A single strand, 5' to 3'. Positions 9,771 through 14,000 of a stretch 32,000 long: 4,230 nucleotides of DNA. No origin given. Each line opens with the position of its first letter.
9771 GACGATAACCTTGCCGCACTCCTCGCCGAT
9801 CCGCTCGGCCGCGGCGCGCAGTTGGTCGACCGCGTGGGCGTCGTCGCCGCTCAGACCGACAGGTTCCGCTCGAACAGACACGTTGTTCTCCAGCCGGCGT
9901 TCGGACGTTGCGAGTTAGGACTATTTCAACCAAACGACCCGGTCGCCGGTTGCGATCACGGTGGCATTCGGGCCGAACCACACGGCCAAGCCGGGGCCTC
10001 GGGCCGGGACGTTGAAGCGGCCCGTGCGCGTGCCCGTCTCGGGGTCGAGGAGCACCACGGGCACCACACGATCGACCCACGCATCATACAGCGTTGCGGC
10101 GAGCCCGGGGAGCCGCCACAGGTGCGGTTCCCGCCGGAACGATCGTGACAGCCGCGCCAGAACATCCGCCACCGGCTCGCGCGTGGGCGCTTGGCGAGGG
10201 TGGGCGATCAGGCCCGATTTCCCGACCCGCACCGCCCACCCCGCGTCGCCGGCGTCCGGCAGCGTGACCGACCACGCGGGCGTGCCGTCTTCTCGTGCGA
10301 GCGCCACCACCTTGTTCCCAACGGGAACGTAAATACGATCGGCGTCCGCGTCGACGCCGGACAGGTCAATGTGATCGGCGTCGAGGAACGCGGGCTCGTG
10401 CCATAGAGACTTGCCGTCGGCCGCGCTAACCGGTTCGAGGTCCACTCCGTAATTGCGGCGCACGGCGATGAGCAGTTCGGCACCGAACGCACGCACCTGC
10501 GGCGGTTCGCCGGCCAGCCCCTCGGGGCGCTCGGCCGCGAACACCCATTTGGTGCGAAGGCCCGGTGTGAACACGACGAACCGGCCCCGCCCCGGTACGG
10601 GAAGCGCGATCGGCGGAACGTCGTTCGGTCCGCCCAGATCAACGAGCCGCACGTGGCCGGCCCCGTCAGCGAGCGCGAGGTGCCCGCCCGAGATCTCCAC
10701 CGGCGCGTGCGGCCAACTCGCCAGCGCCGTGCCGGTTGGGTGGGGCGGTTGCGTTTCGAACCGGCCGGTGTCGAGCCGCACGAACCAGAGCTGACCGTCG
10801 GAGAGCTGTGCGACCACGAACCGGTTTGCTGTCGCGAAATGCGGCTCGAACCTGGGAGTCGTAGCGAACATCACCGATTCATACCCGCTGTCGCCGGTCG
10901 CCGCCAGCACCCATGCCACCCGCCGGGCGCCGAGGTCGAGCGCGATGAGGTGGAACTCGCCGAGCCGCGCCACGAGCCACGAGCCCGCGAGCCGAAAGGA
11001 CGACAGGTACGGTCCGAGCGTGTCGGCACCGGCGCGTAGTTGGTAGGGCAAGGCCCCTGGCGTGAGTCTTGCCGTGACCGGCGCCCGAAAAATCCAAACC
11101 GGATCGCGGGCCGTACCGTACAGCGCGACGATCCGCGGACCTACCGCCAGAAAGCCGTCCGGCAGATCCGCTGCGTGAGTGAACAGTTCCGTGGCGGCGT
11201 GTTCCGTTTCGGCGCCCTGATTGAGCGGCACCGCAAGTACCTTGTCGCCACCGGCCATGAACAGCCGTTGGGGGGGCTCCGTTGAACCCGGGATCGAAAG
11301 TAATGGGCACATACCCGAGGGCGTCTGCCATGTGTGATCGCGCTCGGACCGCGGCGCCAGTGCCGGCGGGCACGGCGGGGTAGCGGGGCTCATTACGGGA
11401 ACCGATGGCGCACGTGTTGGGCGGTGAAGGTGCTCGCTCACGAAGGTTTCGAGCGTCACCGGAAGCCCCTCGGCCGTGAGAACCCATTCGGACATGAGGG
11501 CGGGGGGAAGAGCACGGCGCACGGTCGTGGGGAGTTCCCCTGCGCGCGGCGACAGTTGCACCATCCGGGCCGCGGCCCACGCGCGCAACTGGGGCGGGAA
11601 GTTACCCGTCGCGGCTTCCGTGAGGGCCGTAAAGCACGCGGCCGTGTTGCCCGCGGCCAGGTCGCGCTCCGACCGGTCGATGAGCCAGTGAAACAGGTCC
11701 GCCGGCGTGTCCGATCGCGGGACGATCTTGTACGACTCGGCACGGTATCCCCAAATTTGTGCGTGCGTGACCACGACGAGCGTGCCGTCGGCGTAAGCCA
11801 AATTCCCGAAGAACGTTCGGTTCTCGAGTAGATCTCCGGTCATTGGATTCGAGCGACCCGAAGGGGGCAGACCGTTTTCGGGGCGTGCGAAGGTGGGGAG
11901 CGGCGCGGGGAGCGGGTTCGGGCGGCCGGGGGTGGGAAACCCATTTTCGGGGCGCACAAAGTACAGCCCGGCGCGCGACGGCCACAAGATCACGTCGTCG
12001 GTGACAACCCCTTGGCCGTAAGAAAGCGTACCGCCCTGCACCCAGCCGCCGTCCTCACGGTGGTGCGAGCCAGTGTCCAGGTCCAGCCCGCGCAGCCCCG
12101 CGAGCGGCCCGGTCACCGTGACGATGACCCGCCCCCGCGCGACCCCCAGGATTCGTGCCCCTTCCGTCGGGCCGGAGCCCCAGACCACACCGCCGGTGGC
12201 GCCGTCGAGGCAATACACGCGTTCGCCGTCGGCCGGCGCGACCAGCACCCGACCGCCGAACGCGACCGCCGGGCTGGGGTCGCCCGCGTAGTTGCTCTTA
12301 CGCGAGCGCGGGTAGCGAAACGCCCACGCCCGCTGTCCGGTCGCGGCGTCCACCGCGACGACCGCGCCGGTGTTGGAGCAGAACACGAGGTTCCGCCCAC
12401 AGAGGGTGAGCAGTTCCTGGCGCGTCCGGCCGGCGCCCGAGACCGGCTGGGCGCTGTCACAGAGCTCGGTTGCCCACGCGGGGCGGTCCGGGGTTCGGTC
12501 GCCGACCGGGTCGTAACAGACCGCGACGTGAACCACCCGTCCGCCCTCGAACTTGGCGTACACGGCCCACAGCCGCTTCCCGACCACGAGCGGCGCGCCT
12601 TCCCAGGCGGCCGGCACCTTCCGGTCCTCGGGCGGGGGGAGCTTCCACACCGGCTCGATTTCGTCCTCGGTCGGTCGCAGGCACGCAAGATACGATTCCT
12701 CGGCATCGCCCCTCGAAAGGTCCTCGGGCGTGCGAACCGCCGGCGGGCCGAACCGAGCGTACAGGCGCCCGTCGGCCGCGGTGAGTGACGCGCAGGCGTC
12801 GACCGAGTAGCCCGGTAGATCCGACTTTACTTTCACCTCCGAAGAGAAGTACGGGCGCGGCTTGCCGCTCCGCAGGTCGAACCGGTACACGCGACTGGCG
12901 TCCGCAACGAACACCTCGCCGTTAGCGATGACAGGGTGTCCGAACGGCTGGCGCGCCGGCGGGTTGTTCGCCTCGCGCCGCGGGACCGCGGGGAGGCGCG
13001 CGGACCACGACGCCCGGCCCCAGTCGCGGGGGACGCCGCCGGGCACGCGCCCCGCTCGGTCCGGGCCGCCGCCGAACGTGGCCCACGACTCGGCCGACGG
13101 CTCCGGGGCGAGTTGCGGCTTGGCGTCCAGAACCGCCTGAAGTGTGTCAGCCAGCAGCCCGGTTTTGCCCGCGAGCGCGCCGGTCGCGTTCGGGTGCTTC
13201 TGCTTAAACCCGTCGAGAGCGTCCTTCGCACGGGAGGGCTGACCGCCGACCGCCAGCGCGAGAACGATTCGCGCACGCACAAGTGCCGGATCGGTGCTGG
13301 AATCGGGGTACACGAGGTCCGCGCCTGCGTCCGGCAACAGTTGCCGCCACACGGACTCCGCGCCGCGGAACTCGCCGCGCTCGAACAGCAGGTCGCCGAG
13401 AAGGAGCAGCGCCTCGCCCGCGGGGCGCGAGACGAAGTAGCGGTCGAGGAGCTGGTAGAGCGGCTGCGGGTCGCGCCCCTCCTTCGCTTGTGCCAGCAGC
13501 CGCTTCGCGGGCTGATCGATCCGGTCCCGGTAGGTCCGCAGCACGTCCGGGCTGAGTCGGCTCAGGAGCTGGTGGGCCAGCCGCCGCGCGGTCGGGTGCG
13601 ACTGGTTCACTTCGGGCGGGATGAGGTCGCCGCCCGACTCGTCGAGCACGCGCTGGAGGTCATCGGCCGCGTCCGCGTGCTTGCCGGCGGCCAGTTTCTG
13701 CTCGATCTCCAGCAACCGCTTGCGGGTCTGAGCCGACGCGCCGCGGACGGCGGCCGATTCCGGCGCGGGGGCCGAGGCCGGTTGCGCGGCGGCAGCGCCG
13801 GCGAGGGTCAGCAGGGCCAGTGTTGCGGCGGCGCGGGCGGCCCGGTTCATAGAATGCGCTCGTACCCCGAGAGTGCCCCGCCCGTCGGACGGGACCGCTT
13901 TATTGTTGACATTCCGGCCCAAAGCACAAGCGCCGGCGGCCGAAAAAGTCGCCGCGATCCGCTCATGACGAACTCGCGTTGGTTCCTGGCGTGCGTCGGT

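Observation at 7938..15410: mxa-like gene logic without a methanol dehydrogenase: giant secreted TPR/beta-propeller protein co-operonic with MoxR + DUF58, divergent from a dihaem cytochrome c lipoprotein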

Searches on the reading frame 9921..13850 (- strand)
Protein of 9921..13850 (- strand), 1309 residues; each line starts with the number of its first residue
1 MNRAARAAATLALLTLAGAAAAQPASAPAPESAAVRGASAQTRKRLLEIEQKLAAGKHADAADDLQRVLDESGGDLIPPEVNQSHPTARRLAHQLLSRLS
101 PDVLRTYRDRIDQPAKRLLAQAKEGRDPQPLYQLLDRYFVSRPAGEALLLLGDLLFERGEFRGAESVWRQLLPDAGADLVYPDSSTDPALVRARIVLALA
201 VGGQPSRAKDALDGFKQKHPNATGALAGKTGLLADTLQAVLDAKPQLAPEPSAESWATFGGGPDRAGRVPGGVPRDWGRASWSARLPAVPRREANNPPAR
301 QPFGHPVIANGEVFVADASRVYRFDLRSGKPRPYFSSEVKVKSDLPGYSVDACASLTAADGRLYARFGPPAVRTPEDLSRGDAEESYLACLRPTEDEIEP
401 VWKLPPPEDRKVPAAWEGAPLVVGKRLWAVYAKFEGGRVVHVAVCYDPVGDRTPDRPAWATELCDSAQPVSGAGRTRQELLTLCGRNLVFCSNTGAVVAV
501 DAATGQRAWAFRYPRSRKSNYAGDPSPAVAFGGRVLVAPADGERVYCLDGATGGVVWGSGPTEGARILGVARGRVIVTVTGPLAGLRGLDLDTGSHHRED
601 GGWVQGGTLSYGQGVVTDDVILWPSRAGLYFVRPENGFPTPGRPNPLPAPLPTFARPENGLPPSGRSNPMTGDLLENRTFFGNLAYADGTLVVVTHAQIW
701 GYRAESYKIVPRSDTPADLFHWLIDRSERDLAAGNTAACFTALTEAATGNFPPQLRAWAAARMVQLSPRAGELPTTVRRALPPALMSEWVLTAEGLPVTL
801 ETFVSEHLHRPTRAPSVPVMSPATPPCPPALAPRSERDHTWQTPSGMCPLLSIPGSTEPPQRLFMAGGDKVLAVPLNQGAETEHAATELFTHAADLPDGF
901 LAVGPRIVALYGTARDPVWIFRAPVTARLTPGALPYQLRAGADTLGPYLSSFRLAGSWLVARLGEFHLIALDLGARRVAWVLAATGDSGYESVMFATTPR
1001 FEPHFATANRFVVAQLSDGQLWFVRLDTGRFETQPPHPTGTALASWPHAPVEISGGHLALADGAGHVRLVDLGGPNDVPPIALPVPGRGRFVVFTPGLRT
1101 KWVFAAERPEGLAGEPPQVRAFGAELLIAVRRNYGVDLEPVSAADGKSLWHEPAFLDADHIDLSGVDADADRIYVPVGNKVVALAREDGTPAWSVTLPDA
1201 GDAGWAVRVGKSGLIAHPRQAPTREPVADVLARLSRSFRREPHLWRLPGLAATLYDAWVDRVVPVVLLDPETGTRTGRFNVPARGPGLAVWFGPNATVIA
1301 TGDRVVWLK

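Call 8: search_protein_families(library=pfam, proteins=[window:9921-13850:-], max_evalue=0.01)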
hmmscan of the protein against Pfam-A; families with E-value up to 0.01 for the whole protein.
window:9921-13850:- (1309 aa): 4 families
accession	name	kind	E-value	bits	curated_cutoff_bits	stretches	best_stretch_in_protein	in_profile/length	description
PF13360.13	PQQ_2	-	1.3e-18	68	27.6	2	495-637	3-138/233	Outer membrane protein assembly factor BamB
PF01011.28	PQQ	-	9.1e-06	25.1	26.7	1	457-531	29-103/595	Glucose/ethanol/alcohol dehydrogenase, beta-propeller domain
PF13174.12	TPR_6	-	0.00036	21.4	26.3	0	146-172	1-27/33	Tetratricopeptide repeat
PF13570.13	Beta-prop_ACSF4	-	0.0014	18.5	133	0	482-559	58-129/329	Beta-alanine-activating enzyme, beta-propeller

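Call 9: search_protein_families(library=ncbifam, proteins=[window:9921-13850:-], max_evalue=0.01)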
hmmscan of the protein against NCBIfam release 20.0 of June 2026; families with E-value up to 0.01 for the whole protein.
window:9921-13850:- (1309 aa): 5 families
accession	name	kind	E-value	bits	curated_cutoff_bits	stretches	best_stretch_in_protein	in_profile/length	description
TIGR03300.1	assembly_YfgL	equivalog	2.1e-07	30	285.2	1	485-594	65-165/377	outer membrane protein assembly factor BamB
TIGR04528.1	acido_non_PQQ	subfamily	7.1e-05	21.7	650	0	486-559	393-459/493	acido-empty-quinoprotein group A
NF008351.0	PRK11138.1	equivalog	0.00027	19.5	423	0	487-594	70-180/394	outer membrane protein assembly factor BamB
TIGR03075.1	PQQ_enz_alc_DH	subfamily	0.00072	18.3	480.05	0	492-559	76-146/530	PQQ-dependent dehydrogenase, methanol/ethanol family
TIGR03074.1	PQQ_membr_DH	subfamily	0.0031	15.4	832.65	1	457-516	185-244/783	membrane-bound PQQ-dependent dehydrogenase, glucose/quinate/shikimate family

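Call 10: find_homologous_proteins(query=window:9921-13850:-)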
Query window:9921-13850:- (1309 aa): 187 proteins with E <= 0.001 among 8000 candidates; the best 120 are listed.
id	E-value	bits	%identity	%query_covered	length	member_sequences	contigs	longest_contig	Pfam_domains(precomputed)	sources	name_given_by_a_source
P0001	0.0e+0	2990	100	100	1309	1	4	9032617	PF01011.29,PF13360.14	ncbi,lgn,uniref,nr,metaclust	ncbi:Outer membrane protein assembly factor BamB [Gemmata obscuriglobus]|uniref:Pyrrolo-quinoline qu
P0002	0.0e+0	2611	88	97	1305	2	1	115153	PF01011.29,PF13360.14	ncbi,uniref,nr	ncbi:PQQ-binding-like beta-propeller repeat protein [Gemmata sp. JC673]|uniref:PQQ-binding-like beta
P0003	0.0e+0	1803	65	100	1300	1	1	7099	PF01011.29,PF13360.14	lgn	-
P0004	0.0e+0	1644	60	100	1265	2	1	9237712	PF01011.29,PF13360.14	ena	-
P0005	0.0e+0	1633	60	100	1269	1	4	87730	PF01011.29,PF13360.14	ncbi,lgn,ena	-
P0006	0.0e+0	1581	59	100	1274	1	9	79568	PF01011.29,PF13360.14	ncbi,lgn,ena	-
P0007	0.0e+0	1578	60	97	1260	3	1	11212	PF01011.29,PF13360.14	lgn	-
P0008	0.0e+0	1571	58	100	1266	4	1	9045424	PF01011.29,PF13360.14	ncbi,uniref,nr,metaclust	ncbi:outer membrane biogenesis protein BamB [Gemmata sp. SH-PL17]|uniref:outer membrane protein asse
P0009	0.0e+0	1507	58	97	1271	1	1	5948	PF01011.29,PF13360.14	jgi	jgi:outer membrane protein assembly factor BamB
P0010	0.0e+0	1461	57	97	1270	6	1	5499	PF01011.29,PF13360.14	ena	-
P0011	0.0e+0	1451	55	100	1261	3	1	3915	PF01011.29,PF13360.14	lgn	-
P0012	0.0e+0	1427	55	97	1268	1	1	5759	PF01011.29,PF13360.14,PF13570.14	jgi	jgi:outer membrane protein assembly factor BamB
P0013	0.0e+0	1426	55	100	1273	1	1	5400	PF01011.29,PF13360.14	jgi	jgi:outer membrane protein assembly factor BamB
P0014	0.0e+0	1426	55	100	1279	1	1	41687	PF01011.29,PF13360.14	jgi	jgi:outer membrane protein assembly factor BamB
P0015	0.0e+0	1418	55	100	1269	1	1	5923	PF01011.29,PF13360.14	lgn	-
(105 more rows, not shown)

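Call 13: find_related_loci(query=A1, collection=genome_contigs, flank=10000)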
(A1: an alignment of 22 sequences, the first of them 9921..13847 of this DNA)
Query A1 (1308 aa) in genome_contigs; peptide patterns used: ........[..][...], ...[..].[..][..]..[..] (x = any residue, [..] = any of these).
126 stretches matched a pattern; 36 encode a relative of the query (tblastn E <= 1e-3); 32 distinct loci.
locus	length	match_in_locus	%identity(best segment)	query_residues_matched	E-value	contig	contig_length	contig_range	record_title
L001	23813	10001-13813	88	34-1308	0e+0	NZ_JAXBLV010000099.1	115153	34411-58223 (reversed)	Gemmata algarum strain JC673 JC673_contig_99, whole genome shotgun sequence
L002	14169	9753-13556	60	1-1308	0e+0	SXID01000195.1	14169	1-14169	MAG: Planctomycetia bacterium isolate F1-120-MAGs040 F1-120__c650294, whole genome shotgun sequence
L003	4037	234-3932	60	34-1308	0e+0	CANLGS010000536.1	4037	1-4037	MAG: Gemmataceae bacterium isolate TH-Jun18-262 genome assembly, contig: TH-Jun18-C54710, whole genome shotgun sequence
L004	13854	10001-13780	54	1-1308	0e+0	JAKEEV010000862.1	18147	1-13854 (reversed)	MAG: Planctomycetia bacterium isolate PMV_1_maxbin.004 PMV_1_maxbin.004.k101_808829, whole genome shotgun sequence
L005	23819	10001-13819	59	1-1308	0e+0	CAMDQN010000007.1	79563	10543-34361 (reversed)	MAG: Singulisphaera sp. GP187 isolate TrH-25oct19-98 genome assembly, contig: TrH-25oct19-C374, whole genome shotgun seq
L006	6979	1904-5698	55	1-1308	0e+0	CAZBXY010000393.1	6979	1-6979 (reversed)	MAG TPA_asm: uncultured Frigoriglobus sp. isolate SRP287051_co2_76 genome assembly, contig: NODE_16822_length_6979_cov_1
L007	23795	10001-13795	58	1-1308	0e+0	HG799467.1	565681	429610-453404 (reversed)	Gemmata sp. IIL30 genomic scaffold, scaffold00006, whole genome shotgun sequence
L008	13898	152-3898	53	1-1308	0e+0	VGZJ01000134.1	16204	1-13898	MAG: Planctomycetota bacterium isolate K_Offshore_80m_m2_185 K_Offshore_80m_m2_185_Ga0194132_10007507, whole genome shot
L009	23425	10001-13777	47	1-1308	0e+0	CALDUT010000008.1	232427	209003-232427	MAG: uncultured Gemmata sp. isolate N1_Bin_METABAT__218_1 genome assembly, contig: c_000001138643, whole genome shotgun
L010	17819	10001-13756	49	34-1308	0e+0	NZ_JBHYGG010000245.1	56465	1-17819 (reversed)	MAG: Gemmata sp. isolate SAMS01UC_bin-009 SAMS01UC_bin-009_c38, whole genome shotgun sequence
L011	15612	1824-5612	48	24-1308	0e+0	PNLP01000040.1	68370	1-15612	MAG: Planctomycetaceae bacterium isolate DS2.012 DS2_1000198_68370, whole genome shotgun sequence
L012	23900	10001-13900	45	6-1308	0e+0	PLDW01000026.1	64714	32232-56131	MAG: Gemmataceae bacterium isolate palsa_1347 73.20111000_P1S.15_contig_1554, whole genome shotgun sequence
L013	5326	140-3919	45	6-1308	0e+0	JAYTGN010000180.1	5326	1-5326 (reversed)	MAG: Gemmataceae bacterium isolate GFS_2344 GFS_2344_179, whole genome shotgun sequence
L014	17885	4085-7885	51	8-1308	0e+0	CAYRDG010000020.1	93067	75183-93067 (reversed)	MAG TPA_asm: uncultured Frigoriglobus sp. isolate SRP263991_co5_149 genome assembly, contig: NODE_555_length_93067_cov_9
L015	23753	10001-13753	49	34-1308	0e+0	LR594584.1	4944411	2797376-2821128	Gemmataceae bacterium isolate CJuql4 genome assembly, scaffold: Scf2, whole genome shotgun sequence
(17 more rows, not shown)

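Call 64: search_protein_families(library=padloc, proteins=[window:9921-13850:-], max_evalue=0.001)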
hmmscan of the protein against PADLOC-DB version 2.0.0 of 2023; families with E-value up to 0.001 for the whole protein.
window:9921-13850:- (1309 aa): 0 families

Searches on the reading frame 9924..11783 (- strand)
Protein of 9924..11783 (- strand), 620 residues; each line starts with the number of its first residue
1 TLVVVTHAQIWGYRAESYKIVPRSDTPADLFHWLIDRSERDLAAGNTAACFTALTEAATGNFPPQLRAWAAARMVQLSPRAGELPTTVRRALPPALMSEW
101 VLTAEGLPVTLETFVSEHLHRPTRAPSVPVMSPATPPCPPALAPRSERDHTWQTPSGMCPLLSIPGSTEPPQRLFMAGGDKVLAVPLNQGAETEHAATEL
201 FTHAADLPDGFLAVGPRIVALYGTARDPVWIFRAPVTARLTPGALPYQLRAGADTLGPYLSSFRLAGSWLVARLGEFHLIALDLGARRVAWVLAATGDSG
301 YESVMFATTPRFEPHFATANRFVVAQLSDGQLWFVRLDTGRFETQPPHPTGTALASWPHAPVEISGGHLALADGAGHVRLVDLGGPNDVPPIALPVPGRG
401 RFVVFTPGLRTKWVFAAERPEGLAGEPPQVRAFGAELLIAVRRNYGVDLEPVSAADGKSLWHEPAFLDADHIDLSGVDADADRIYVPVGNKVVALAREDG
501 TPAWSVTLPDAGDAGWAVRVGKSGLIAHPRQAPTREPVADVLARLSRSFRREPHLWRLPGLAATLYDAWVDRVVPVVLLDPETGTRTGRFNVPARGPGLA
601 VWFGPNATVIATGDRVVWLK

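Call 33: predict_structure(alignment_id=A3)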
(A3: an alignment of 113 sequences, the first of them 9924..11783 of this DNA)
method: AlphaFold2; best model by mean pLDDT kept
length: 620 residues; sequences in the alignment: 113
mean_pLDDT: 91.7   pTM: 0.90
mean pLDDT of the five models: 91.7, 91.3, 90.9, 90.4, 89.9
residues with pLDDT >= 90: 496; 70-90: 71; 50-70: 51; < 50: 2
segments of 3 or more residues with pLDDT < 50: none
pLDDT, mean of each block of 10 residues (from residue 1): 76 62 70 94 96 98 96 96 93 97 97 95 71 76 90 97 94 97 97 97 97 98 97 93 82 73 96 97 96 96 89 95 95 94 74 88 93 95 78 69 65 95 96 96 97 97 97 97 97 98 98 96 95 97 98 97 97 98 97 97 95 97
secondary structure, 60 per line:
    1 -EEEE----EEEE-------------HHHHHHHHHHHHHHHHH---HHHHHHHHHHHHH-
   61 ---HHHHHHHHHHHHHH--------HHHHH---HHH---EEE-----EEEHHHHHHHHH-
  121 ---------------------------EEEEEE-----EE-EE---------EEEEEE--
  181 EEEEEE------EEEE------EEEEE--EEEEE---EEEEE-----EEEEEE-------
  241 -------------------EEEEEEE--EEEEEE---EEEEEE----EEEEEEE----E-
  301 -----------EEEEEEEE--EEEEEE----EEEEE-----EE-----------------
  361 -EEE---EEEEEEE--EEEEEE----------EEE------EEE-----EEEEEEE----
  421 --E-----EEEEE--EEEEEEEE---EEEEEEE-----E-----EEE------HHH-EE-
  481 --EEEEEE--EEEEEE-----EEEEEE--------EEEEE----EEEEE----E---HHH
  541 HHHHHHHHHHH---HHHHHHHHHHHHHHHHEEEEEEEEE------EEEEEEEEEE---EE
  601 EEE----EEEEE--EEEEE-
elements in order: E2-5 E10-13 H27-43 H47-59 H64-77 H86-90 E100-102 E108-110 H111-119 E148-153 E173-178 E181-186 E193-196 E203-207 E210-214 E218-222 E228-233 E260-266 E269-274 E278-283 E288-294 E312-319 E322-327 E332-336 E362-364 E368-374 E377-382 E393-395 E402-404 E410-416 E429-433 E436-443 E447-453 E465-467 E483-488 E491-496 E502-507 E516-520 E525-529 H538-551 H555-570 E571-579 E586-595 E599-603 E608-612 E615-619

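Call 36: fold_search(model_id=the predicted structure, library=pdb)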
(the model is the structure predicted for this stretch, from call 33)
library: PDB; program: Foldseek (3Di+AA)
matches with E <= 10: 1745; with E <= 0.001: 1283
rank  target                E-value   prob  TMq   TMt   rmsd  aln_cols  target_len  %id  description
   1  8bvq_B                1.2e-14  1.00  0.35  0.54  12.3       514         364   12  E. coli BAM complex (BamABCDE) bound to darobactin B (released 2023-05-24)
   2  8orr                  1.9e-14  1.00  0.35  0.57  10.1       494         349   12  Outer membrane protein assembly factor BamB from Klebsiella pneumoniae (released 2024-04-24)
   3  3prw                  2.4e-14  1.00  0.38  0.61  10.7       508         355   12  Crystal structure of the lipoprotein BamB (released 2011-01-19)
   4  9a3d_MODEL_1_A        4.8e-14  1.00  0.37  0.54   9.0       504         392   12  Model of E. coli BamB by in-cell photo-crosslinking MS and deep learning (released 2023-02-24)
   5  9cnx_B                5.7e-14  1.00  0.35  0.56  11.3       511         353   12  CryoEM structure of BAM in complex with the PTB1 closed-state inhibitor (in DDM detergent) (released 2024-12-25)
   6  7nri_B                7.8e-14  1.00  0.38  0.59  11.2       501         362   12  Structure of the darobactin-bound E. coli BAM complex (BamABCDE) (released 2021-04-21)
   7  3p1l                  1.3e-13  1.00  0.38  0.59   8.9       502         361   12  Crystal structure of Escherichia coli BamB, a lipoprotein component of the beta-barrel assembly machinery complex, nativ (released 2010-12-22)
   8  3q54                  1.5e-13  1.00  0.37  0.59   8.9       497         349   11  Crystal structure of Escherichia coli BamB (released 2012-05-09)
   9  8adg_B                1.9e-13  1.00  0.37  0.59  11.1       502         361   12  Cryo-EM structure of Darobactin 22 bound BAM complex (released 2023-01-11)
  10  7tt1_B                2.0e-13  1.00  0.35  0.56  13.2       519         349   12  BamABCDE bound to substrate EspP class 4 (released 2022-03-30)
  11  7tt2_B                2.1e-13  1.00  0.36  0.59  12.8       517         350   12  BamABCDE bound to substrate EspP class 3 (released 2022-03-30)
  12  9hg9_B                2.6e-13  1.00  0.37  0.58  11.3       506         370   12  BAM-SurA-darobactin complex in the swing-in state (released 2025-04-16)
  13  9cnz_B                3.2e-13  1.00  0.36  0.58   9.2       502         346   11  Structure of BAM complexed with PTB2 ligand in detergent (released 2024-12-25)
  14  9cnw_B                5.0e-13  1.00  0.36  0.59   9.2       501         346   12  CryoEM structure of the APO-BAM complex in DDM detergent (released 2024-12-25)
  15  4hdj                  5.5e-13  1.00  0.37  0.60   9.0       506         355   13  Crystal Structure of BamB from Pseudomonas aeruginosa (released 2013-04-24)
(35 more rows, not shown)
